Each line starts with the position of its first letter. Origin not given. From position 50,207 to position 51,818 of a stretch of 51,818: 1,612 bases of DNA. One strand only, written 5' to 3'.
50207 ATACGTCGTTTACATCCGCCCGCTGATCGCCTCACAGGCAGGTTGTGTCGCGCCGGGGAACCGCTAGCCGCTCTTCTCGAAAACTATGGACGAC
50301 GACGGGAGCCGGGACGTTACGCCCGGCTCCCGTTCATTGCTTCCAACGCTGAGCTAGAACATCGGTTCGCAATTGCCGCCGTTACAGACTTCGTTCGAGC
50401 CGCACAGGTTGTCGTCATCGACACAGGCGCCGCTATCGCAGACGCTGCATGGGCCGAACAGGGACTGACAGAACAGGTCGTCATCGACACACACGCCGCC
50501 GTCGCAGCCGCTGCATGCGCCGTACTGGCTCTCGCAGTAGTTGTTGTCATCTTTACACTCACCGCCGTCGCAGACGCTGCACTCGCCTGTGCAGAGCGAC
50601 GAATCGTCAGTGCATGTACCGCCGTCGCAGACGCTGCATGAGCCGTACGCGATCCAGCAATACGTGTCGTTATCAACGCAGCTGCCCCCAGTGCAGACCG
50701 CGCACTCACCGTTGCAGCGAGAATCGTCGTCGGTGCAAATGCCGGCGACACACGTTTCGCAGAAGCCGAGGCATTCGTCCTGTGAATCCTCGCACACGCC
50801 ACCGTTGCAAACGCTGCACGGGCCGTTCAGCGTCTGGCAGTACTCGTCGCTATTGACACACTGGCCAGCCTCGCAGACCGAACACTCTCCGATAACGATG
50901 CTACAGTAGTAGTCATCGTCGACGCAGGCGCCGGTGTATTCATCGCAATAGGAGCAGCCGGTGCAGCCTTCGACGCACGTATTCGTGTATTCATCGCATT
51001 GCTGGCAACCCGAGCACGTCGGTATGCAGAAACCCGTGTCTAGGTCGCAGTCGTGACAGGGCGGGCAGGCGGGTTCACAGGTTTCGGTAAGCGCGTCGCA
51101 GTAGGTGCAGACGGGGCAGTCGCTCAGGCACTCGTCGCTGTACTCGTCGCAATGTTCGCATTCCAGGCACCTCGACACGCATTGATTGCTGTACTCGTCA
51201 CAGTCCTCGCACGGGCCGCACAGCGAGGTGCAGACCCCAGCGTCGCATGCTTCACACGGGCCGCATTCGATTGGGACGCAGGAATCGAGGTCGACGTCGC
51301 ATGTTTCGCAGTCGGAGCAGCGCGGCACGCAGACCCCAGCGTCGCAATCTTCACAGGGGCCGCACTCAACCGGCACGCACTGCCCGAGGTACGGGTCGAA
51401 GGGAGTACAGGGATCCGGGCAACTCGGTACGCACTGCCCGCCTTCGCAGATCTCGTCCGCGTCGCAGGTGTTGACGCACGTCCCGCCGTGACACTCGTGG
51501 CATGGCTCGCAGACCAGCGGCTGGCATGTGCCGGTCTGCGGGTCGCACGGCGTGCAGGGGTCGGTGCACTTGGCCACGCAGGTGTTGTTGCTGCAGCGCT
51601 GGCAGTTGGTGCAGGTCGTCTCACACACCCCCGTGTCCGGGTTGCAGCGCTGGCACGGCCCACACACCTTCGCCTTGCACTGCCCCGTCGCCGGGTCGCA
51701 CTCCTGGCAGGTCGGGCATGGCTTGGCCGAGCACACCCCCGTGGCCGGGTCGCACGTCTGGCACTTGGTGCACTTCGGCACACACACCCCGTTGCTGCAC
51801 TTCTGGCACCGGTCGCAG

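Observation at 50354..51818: Large acidic protein made of about 26 tandem four-cysteine modules, family not recognised, truncated by the window edge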

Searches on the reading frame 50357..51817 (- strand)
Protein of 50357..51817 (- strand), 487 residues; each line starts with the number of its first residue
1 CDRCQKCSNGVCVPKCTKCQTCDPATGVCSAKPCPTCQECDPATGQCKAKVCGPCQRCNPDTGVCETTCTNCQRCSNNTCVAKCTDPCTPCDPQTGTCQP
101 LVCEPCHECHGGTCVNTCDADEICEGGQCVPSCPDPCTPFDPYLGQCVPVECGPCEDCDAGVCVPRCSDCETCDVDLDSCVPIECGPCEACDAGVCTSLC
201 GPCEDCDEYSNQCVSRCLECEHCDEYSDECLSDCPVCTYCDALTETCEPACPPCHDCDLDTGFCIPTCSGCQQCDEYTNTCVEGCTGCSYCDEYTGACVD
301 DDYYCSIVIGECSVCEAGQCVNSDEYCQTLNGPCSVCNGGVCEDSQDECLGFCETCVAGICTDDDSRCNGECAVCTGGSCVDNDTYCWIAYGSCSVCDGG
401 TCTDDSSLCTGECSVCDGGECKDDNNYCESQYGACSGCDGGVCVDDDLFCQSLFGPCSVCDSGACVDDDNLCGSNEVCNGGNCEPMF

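Call 7: search_protein_families(library=pfam, proteins=[window:50357-51817:-], max_evalue=10)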
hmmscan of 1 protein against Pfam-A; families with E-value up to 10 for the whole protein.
window:50357-51817:- (487 aa): 0 families

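Call 8: search_protein_families(library=ncbifam, proteins=[window:50357-51817:-], max_evalue=10)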
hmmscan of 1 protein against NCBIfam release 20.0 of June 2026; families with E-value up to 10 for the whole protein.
window:50357-51817:- (487 aa): 0 families

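Call 10: find_homologous_proteins(query=window:50357-51817:-, max_evalue=0.001)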
Query window:50357-51817:- (487 aa): 2 proteins with E <= 0.001 among 3173 candidates.
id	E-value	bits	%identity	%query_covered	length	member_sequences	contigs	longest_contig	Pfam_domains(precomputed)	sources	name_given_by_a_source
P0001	1.8e-13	68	40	61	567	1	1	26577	-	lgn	-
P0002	4.5e-4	37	38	32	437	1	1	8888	-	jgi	jgi:hypothetical protein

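Call 12: find_encoding_contigs(protein=P0001, flank=10000)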
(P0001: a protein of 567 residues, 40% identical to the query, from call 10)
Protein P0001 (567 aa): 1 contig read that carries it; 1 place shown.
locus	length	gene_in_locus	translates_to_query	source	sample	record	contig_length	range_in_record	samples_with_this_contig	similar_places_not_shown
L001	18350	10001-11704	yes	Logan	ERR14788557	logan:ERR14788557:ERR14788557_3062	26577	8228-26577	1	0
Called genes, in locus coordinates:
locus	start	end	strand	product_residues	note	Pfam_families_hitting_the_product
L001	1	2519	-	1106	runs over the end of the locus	PF13676:TIR_2, PF20703:nSTAND1, PF23381:Beta-prop_IFT122_1st, PF23414:Beta-prop_EML_2, PF24807:WD40_CDC20-Fz, PF24814:WD40_Prp19, PF25171:Beta-prop_WDR36-Utp21_1st, PF25172:Beta-prop_WDR3_2nd, +41 more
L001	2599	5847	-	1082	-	PF13676:TIR_2, PF13191:AAA_16, PF20703:nSTAND1, PF24814:WD40_Prp19, PF23381:Beta-prop_IFT122_1st, PF25173:Beta-prop_WDR3_1st, PF25174:Beta-prop_THOC3, PF25175:Beta-prop_WDR5, +10 more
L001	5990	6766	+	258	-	PF01966:HD (weak)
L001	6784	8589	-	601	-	PF08439:Peptidase_M3_N, PF01432:Peptidase_M3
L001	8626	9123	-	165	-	PF03745:DUF309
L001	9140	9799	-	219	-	-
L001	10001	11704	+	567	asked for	-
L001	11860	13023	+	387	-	PF00491:Arginase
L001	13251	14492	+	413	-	-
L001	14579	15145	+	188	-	-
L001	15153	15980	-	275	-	PF00596:Aldolase_II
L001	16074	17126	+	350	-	PF03969:AFG1_ATPase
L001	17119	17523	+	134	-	PF02041:Auxin_BP (faint), PF00190:Cupin_1 (weak), PF02311:AraC_binding (weak), PF07883:Cupin_2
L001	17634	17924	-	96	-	PF12840:HTH_20, PF01022:HTH_5, PF13412:HTH_24 (weak)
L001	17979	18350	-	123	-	?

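Call 28: find_homologous_proteins(query=A1, max_evalue=0.001)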
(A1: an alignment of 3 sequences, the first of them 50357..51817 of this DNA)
Query A1 (3 sequences) (487 aa, profile of the alignment): 5 proteins with E <= 0.001 among 4113 candidates.
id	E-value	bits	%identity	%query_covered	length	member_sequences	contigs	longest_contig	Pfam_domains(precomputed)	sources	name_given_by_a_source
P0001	8.1e-208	709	40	61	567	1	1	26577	-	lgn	-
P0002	5.7e-97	344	38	32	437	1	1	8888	-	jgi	jgi:hypothetical protein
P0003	1.1e-7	49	31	99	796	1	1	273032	-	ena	-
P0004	1.3e-6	46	33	80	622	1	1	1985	-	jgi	jgi:hypothetical protein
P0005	3.0e-5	41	33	36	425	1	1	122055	-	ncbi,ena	-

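Call 30: find_encoding_contigs(protein=P0005, flank=6000, max_places=3)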
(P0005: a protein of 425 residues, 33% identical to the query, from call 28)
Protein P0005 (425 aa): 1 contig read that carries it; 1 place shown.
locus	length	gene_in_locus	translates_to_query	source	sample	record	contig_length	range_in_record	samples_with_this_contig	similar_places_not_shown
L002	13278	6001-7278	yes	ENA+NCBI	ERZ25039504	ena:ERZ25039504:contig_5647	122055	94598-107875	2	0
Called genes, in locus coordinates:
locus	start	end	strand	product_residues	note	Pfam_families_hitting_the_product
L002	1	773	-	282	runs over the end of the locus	PF01261:AP_endonuc_2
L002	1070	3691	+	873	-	PF13191:AAA_16, PF13401:AAA_22 (weak), PF00196:GerE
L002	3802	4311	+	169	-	PF05163:DinB, PF12867:DinB_2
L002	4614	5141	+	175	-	PF01243:PNPOx_N, PF12900:Pyridox_ox_2 (weak)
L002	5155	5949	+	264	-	PF13489:Methyltransf_23, PF01209:Ubie_methyltran, PF05175:MTS (faint), PF13847:Methyltransf_31, PF08241:Methyltransf_11, PF08242:Methyltransf_12, PF13649:Methyltransf_25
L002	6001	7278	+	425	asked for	-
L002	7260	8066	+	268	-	PF00561:Abhydrolase_1, PF12697:Abhydrolase_6, PF12146:Hydrolase_4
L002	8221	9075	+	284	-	PF01135:PCMT, PF01209:Ubie_methyltran, PF02353:CMAS, PF13489:Methyltransf_23, PF08241:Methyltransf_11, PF08242:Methyltransf_12, PF13649:Methyltransf_25, PF13847:Methyltransf_31, +3 more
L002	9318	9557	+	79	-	-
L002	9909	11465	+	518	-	PF13487:HD_5, PF01966:HD, PF00196:GerE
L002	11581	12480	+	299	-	PF00561:Abhydrolase_1, PF12146:Hydrolase_4, PF12697:Abhydrolase_6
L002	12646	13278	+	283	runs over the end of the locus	PF00561:Abhydrolase_1, PF12697:Abhydrolase_6, PF12146:Hydrolase_4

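Call 33: search_solved_structures(query=window:50357-51817:-, max_evalue=10, show_alignments=2)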
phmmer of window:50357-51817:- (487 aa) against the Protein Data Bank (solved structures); distinct sequences matched with E-value up to 10: 0.

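Call 38: search_protein_representatives(alignment_id=A1)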
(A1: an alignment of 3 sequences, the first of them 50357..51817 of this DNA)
Query: 3 sequences, 506 profile positions. Proteins with E-value up to 0.001 (for the whole library): 146; up to 1e-10: 15; up to 1e-30: 2. The best 146 are listed.
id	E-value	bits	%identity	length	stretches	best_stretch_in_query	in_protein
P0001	2.6e-208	709.3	-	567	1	1-504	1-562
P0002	1.8e-97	343.6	-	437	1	5-318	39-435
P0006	9.0e-25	103.8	-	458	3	2-242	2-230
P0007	5.6e-21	91.3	-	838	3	47-240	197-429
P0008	1.1e-19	87.1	-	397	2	87-215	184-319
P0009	2.1e-19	86.1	-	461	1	1-273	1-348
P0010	5.1e-17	78.3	-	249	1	1-187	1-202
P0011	7.3e-16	74.4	-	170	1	3-153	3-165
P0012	6.8e-14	68.0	-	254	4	65-219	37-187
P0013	3.3e-12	62.4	-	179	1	358-502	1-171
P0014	4.5e-12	61.9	-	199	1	1-191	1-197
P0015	2.2e-11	59.6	-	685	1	55-285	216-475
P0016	2.4e-11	59.5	-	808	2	47-322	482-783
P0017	3.4e-11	59.1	-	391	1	63-287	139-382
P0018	9.8e-11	57.5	-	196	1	2-203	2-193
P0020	3.5e-09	52.4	-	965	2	62-211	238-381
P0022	2.9e-08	49.4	-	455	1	3-252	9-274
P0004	4.1e-07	45.6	-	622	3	5-233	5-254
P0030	1.2e-06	44.0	-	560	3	143-285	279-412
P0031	2.2e-06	43.2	-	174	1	2-163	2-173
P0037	3.5e-06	42.5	-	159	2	2-71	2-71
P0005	9.5e-06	41.1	-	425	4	3-85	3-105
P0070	8.5e-05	37.9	-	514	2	366-504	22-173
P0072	1.0e-04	37.7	-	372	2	4-94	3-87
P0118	5.3e-04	35.3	-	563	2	134-242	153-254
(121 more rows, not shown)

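Call 40: search_protein_families(library=pfam, proteins=[P0001, P0006, P0007, P0009, P0016, P0017, P0020, P0022, P0030, P0070], max_evalue=0.1)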
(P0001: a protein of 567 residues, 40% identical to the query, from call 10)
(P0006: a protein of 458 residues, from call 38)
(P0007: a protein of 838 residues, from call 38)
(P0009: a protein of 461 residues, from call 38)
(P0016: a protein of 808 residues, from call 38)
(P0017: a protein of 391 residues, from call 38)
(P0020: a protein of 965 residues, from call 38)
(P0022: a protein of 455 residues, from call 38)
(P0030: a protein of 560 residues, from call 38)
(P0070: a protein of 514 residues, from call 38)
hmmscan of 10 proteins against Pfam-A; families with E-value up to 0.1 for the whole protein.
P0001 (567 aa): 0 families

P0006 (458 aa): 1 family
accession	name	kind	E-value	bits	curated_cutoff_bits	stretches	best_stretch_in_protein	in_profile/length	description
PF21159.3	FlgK_2nd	-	0.025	15.4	24.7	1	363-429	37-100/116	Flagellar hook-associated protein 1, D3 domain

P0007 (838 aa): 2 families
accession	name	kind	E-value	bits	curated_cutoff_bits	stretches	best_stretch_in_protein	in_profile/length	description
PF15371.11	DUF4599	-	6.5e-05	23.6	34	1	364-393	52-81/88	Domain of unknown function (DUF4599)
PF15232.11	DUF4585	-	0.0074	16.7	27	0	352-367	34-49/73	Domain of unknown function (DUF4585)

P0009 (461 aa): 2 families
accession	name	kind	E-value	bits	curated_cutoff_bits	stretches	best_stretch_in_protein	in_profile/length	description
PF03128.19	CXCXC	-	5.3e-05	23.7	15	1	365-377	1-13/13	CXCXC repeat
PF10518.14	TAT_signal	-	0.013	15.9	22.7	1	18-37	2-21/21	TAT (twin-arginine translocation) pathway signal sequence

P0016 (808 aa): 0 families

P0017 (391 aa): 0 families

P0020 (965 aa): 2 families
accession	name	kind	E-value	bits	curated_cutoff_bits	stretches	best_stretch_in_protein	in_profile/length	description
PF11126.13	Phage_DsbA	-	0.0051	17.4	25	1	683-703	5-25/67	Transcriptional regulator DsbA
PF12662.13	cEGF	-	0.049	13.9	26.6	1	301-317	6-22/24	Complement Clr-like EGF-like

P0022 (455 aa): 0 families

P0030 (560 aa): 1 family
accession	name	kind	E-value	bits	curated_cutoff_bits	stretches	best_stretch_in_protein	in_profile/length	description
PF10518.14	TAT_signal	-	0.0057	17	22.7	1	17-35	2-20/21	TAT (twin-arginine translocation) pathway signal sequence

P0070 (514 aa): 1 family
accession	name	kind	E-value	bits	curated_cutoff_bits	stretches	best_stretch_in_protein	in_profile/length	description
PF17957.7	Big_7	-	0.024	15.7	24.1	1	242-267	4-29/70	Bacterial Ig domain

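Call 43: find_related_loci(query=A1, collection=genome_contigs, flank=6000)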
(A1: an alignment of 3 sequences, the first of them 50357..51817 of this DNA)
Query A1 (487 aa) in genome_contigs; peptide patterns used: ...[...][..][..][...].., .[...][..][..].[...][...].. (x = any residue, [..] = any of these).
255 stretches matched a pattern; 3 encode a relative of the query (tblastn E <= 1e-3); 3 distinct loci.
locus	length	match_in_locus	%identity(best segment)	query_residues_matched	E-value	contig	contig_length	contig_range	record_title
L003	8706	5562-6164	32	20-205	5e-7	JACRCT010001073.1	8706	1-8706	MAG: Deltaproteobacteria bacterium isolate NC_groundwater_1653_Pr3_B-0.1um_69_9 SR-2_scaffold_141_3590566, whole genome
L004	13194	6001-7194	28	23-326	1e-6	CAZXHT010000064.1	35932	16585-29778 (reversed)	MAG TPA_asm: uncultured Myxococcales bacterium isolate binchicken_co100_415 genome assembly, contig: NODE_1705_length_35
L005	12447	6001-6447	34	7-129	2e-5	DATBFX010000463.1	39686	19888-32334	MAG TPA_asm: Thermomicrobiales bacterium isolate SMAG_U3822 k141_6046107, whole genome shotgun sequence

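Call 52: find_encoding_contigs(protein=P0002, flank=8000, max_places=3)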
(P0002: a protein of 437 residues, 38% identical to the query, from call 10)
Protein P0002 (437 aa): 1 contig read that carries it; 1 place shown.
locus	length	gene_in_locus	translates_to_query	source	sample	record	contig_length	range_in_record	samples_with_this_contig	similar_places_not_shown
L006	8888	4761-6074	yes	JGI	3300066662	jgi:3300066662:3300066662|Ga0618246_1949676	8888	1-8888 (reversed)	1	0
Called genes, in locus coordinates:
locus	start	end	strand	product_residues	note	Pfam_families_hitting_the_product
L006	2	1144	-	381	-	?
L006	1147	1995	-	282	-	-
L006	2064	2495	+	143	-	PF12728:HTH_17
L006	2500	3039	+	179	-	PF08281:Sigma70_r4_2 (faint), PF13384:HTH_23 (weak)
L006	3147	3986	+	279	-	-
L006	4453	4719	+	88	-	PF02416:TatA_B_E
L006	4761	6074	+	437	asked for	-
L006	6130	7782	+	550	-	PF07291:MauE, PF13564:DoxX_2 (weak), PF00578:AhpC-TSA, PF00085:Thioredoxin (faint), PF13098:Thioredoxin_2 (weak), PF00578:AhpC-TSA, PF08534:Redoxin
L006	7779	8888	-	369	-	PF11867:T1RH-like_C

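Call 57: predict_structure(alignment_id=A2)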
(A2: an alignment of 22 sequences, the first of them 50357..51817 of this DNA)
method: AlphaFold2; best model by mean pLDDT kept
length: 487 residues; sequences in the alignment: 22
mean_pLDDT: 67.9   pTM: 0.39
mean pLDDT of the five models: 67.9, 66.6, 66.5, 65.5, 63.3
residues with pLDDT >= 90: 190; 70-90: 94; 50-70: 18; < 50: 185
segments of 3 or more residues with pLDDT < 50: 303-487
pLDDT, mean of each block of 10 residues (from residue 1): 87 88 90 89 91 91 91 89 90 90 92 92 87 90 90 95 95 96 94 94 94 95 95 94 95 93 90 86 70 65 41 38 32 28 31 27 30 28 34 36 38 31 32 30 30 32 35 35 33
secondary structure, 60 per line:
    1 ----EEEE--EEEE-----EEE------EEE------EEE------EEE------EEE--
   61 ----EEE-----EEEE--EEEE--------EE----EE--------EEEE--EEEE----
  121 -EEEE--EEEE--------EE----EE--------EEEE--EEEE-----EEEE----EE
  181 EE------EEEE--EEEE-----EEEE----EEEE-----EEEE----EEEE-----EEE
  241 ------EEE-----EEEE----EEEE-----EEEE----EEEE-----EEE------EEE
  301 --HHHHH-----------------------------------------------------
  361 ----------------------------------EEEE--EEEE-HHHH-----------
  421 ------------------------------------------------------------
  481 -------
elements in order: E5-8 E11-14 E20-22 E29-31 E38-40 E47-49 E56-58 E65-67 E73-76 E79-82 E107-110 E113-116 E122-125 E128-131 E156-159 E162-165 E171-174 E179-182 E189-192 E195-198 E204-207 E212-215 E221-224 E229-232 E238-240 E247-249 E255-258 E263-266 E272-275 E280-283 E289-291 E298-300 H303-307 E395-398 E401-404 H406-409

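Call 60: fold_search(model_id=the predicted structure, library=pdb)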
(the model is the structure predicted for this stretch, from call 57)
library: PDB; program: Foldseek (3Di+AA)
matches with E <= 10: 135; with E <= 0.001: 0
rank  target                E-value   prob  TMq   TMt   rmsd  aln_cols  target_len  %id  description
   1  9gjg_H                2.5e-03  0.21  0.09  0.06  44.1       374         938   20  Entamoeba histolytica Gal/GalNAc lectin bound to monoclonal antibody CP33-H/L-LA22 (released 2026-02-11)
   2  8em7_A                3.4e-03  0.21  0.10  0.02  36.5       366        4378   20  Cryo-EM structure of LRP2 at pH 5.2 (released 2023-02-08)
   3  8jx9_B                3.6e-03  0.38  0.11  0.06  36.5       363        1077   18  rat megalin bodyA (released 2024-06-19)
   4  8jxf_B                9.0e-03  0.21  0.11  0.06  43.1       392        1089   16  rat megalin RAP complex bodyA (released 2024-06-19)
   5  8hna                  3.3e-02  0.57  0.12  0.27   8.9       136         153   21  Crystal structure of N-terminal fragment (20-221aa) of human SCARF1 (released 2023-12-20)
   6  9qaw_A                4.0e-02  0.12  0.11  0.03  43.5       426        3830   15  CryoEM structure of the human LRP2 receptor ectodomain in complex with LRPAP1 (released 2026-03-11)
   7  8em4_A                4.3e-02  0.12  0.11  0.02  37.6       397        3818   14  Cryo-EM structure of LRP2 at pH 7.5 (released 2023-02-08)
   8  9oz8_B                5.9e-02  0.09  0.11  0.08  17.9       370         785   15  Cryo-EM structure of chicken NEL dimer bound with one human NICOL. (released 2026-02-25)
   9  8jxc_A                6.3e-02  0.09  0.10  0.05  32.3       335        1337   20  rat megalin wingB (released 2024-06-19)
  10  9i3v_B                8.8e-02  0.07  0.09  0.03  37.1       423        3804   16  Cryo-EM structure of the human LRP2 ectodomain (released 2026-02-04)
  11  9i3v_A                1.1e-01  0.09  0.10  0.02  33.2       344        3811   16  Cryo-EM structure of the human LRP2 ectodomain (released 2026-02-04)
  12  9qaw_B                1.1e-01  0.10  0.12  0.03  31.7       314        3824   22  CryoEM structure of the human LRP2 receptor ectodomain in complex with LRPAP1 (released 2026-03-11)
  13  3ltf_A                1.8e-01  0.15  0.05  0.05  17.9        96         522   28  Crystal Structure of the Drosophila Epidermal Growth Factor Receptor ectodomain in complex with Spitz (released 2010-08-25)
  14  8jxd_B                2.0e-01  0.08  0.06  0.14  22.3       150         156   26  Cryo-EM structure of rat megalin leg (released 2024-06-19)
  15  8jxg_A                2.2e-01  0.09  0.10  0.05  28.6       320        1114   16  rat megalin RAP complex bodyB (released 2024-06-19)
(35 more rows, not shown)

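Call 63: find_related_loci(query=A1, collection=metagenome_contigs, flank=8000)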
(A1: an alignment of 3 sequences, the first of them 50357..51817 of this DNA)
Query A1 (487 aa) in metagenome_contigs; peptide patterns used: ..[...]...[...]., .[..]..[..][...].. (x = any residue, [..] = any of these).
251 stretches matched a pattern; 10 encode a relative of the query (tblastn E <= 1e-3); 10 distinct loci.
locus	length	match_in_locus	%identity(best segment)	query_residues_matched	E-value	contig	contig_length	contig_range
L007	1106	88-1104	33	1-386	1e-14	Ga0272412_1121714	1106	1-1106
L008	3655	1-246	47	12-383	6e-9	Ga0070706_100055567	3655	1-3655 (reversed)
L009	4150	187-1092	37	3-305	6e-9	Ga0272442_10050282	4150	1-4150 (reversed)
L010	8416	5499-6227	33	4-281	3e-7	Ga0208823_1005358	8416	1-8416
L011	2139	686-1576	33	4-281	4e-7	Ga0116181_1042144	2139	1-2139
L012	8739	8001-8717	36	3-279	7e-7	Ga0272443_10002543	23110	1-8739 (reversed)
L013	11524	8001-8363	35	8-227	5e-6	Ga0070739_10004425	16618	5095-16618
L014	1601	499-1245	32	4-259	4e-6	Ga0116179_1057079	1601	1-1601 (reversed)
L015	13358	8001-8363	35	8-227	5e-6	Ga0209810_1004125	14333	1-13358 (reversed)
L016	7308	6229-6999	33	4-259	8e-6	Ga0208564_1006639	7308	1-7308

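Call 73: search_protein_families(library=ncbifam, proteins=[P0001, P0005, P0006, P0009, P0031, P0037, P0070, P0022], max_evalue=0.1)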
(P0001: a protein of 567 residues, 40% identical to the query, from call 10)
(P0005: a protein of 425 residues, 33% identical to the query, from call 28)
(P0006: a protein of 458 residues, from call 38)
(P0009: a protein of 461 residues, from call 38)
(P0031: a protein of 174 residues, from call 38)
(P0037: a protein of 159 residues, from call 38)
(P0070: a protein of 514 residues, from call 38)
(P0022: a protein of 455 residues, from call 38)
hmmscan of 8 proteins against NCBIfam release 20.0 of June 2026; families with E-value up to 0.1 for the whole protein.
P0001 (567 aa): 0 families

P0005 (425 aa): 0 families

P0006 (458 aa): 0 families

P0009 (461 aa): 0 families

P0031 (174 aa): 0 families

P0037 (159 aa): 0 families

P0070 (514 aa): 0 families

P0022 (455 aa): 1 family
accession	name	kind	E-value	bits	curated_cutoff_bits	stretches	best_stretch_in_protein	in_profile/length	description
TIGR02811.1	formate_TAT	hypoth_equivalog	0.088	13.2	48.45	0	22-54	8-40/66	formate dehydrogenase region TAT target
